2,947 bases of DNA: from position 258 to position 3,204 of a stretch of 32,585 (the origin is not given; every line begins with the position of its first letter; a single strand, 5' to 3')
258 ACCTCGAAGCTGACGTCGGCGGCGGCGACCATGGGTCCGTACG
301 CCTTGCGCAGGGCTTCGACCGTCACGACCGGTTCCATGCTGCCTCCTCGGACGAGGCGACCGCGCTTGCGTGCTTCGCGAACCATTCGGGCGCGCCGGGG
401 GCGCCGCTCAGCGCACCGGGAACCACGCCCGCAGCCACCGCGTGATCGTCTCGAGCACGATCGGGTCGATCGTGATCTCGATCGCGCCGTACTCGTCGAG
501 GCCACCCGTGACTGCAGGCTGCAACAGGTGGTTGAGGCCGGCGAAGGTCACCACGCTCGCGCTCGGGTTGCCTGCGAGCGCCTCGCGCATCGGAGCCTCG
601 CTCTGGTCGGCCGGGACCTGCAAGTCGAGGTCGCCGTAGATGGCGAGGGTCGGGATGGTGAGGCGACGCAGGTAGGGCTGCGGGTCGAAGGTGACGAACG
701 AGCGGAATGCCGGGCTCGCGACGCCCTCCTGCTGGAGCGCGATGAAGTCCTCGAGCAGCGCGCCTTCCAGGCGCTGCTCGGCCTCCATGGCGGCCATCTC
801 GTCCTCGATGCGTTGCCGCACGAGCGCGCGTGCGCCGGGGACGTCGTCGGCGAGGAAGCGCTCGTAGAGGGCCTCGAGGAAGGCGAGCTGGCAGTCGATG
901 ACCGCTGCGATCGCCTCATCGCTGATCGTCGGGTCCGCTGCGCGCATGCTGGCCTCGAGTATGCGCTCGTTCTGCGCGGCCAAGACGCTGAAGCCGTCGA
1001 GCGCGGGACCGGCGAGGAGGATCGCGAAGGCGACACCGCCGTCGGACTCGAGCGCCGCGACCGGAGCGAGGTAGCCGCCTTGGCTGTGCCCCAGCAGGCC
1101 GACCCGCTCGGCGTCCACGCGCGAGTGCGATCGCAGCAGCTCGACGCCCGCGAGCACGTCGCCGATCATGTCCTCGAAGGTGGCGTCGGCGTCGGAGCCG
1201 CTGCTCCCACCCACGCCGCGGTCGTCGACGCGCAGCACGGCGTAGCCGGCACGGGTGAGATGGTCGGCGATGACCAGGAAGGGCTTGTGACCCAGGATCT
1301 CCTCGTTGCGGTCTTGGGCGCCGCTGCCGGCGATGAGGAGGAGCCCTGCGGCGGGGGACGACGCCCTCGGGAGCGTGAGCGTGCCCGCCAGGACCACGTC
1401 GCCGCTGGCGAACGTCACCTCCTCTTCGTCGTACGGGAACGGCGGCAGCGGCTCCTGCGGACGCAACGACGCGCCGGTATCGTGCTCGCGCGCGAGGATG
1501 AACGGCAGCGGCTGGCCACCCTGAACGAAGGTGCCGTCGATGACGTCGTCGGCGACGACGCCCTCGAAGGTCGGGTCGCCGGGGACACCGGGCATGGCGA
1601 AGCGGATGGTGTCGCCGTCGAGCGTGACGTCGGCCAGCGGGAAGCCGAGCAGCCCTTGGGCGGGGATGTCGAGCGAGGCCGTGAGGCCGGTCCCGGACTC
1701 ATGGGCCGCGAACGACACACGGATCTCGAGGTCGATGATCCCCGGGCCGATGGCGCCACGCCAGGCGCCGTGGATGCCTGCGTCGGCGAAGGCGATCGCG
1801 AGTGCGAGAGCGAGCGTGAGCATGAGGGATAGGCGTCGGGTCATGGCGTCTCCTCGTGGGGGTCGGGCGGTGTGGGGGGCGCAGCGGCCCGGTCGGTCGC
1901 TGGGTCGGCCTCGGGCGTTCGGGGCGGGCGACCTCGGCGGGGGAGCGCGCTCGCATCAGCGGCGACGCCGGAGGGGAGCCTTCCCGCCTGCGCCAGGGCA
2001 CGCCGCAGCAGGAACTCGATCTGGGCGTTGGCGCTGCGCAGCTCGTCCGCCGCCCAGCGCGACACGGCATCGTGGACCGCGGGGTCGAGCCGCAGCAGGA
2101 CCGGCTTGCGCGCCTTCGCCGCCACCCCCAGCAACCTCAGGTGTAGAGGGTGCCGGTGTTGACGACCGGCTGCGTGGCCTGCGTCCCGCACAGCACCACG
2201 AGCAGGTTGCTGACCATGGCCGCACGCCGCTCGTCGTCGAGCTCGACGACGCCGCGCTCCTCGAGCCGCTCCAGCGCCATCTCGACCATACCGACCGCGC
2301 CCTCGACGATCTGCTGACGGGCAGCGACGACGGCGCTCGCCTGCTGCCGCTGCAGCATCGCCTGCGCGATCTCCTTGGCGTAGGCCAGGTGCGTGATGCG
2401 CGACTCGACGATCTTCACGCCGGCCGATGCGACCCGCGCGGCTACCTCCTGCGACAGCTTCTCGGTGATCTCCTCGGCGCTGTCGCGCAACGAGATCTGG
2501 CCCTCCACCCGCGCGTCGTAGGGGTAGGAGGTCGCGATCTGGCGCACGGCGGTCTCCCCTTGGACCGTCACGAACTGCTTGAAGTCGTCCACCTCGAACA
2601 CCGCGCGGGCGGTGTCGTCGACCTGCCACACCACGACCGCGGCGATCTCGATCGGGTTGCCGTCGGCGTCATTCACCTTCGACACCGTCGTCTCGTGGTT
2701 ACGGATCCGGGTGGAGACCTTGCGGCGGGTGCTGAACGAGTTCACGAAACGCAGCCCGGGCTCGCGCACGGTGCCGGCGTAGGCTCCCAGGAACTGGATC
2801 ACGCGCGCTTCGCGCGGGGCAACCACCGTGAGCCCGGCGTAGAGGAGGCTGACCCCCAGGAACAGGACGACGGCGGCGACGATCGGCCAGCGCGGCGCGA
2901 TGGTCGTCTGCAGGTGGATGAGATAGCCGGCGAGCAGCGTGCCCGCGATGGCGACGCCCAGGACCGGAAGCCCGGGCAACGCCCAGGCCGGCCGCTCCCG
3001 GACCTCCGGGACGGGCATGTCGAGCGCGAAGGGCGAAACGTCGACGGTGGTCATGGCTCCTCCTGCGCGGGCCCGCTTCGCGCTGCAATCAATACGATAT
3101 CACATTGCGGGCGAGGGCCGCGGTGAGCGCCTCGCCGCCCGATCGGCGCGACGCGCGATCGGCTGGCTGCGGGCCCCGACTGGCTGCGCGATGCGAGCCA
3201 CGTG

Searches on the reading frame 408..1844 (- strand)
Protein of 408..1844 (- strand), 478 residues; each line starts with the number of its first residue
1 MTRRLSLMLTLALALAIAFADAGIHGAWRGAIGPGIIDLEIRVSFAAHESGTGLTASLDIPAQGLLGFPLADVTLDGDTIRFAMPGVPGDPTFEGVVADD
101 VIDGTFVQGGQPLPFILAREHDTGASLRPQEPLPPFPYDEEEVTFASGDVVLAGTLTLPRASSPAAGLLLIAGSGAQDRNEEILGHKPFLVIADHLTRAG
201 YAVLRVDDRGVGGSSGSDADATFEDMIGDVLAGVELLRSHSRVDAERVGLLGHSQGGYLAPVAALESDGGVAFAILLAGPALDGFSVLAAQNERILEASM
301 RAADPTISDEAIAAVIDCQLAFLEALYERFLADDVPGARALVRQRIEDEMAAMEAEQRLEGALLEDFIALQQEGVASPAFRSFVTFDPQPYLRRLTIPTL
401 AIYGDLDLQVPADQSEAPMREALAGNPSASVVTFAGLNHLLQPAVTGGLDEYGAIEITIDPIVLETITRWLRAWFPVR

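Call 13: search_protein_families(library=pfam, proteins=[window:408-1844:-], max_evalue=0.001)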
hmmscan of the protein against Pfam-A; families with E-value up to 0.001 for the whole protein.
window:408-1844:- (478 aa): 9 families
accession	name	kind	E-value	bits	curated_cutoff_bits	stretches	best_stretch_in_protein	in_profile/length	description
PF12146.15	Hydrolase_4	-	8e-14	51.9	27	1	192-284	23-113/239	Serine aminopeptidase, S33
PF00561.26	Abhydrolase_1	-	1.8e-11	44.6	25.8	1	188-442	15-241/245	alpha/beta hydrolase fold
PF00326.27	Peptidase_S9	-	4.4e-09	36.6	22.6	1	196-265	10-83/213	Prolyl oligopeptidase family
PF12697.13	Abhydrolase_6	-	7e-09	37.1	26.3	1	194-442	21-207/217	Alpha/beta hydrolase family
PF20434.5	BD-FAE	-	6.6e-08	32.8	26.8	1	189-268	35-111/215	BD-FAE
PF02129.25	Peptidase_S15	-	1.7e-06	28.3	23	1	156-279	9-128/262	X-Pro dipeptidyl-peptidase (S15 family)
PF05448.18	AXE1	-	3.7e-05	23.1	21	1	223-267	153-198/321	Acetyl xylan esterase (AXE1)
PF01738.24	DLH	-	0.00045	20.3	21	0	220-272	63-122/217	Dienelactone hydrolase family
PF07859.19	Abhydrolase_3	-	0.00062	20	25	0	222-316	44-140/210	alpha/beta hydrolase fold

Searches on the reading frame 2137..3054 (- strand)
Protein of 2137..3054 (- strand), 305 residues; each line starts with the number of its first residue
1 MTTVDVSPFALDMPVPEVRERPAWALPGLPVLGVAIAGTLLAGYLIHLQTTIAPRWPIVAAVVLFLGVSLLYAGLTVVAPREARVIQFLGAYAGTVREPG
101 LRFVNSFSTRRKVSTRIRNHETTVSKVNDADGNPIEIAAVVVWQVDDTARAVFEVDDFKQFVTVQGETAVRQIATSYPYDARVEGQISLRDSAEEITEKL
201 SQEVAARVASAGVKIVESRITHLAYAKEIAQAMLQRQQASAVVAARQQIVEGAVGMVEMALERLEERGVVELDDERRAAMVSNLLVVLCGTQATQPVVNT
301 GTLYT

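Call 13: search_protein_families(library=pfam, proteins=[window:2137-3054:-], max_evalue=0.001)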
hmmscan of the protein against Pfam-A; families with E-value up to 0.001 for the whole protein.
window:2137-3054:- (305 aa): 1 family
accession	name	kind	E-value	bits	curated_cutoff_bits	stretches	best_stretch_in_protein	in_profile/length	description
PF01145.31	Band_7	-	1.7e-23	84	23.6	1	77-251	2-173/176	SPFH domain / Band 7 family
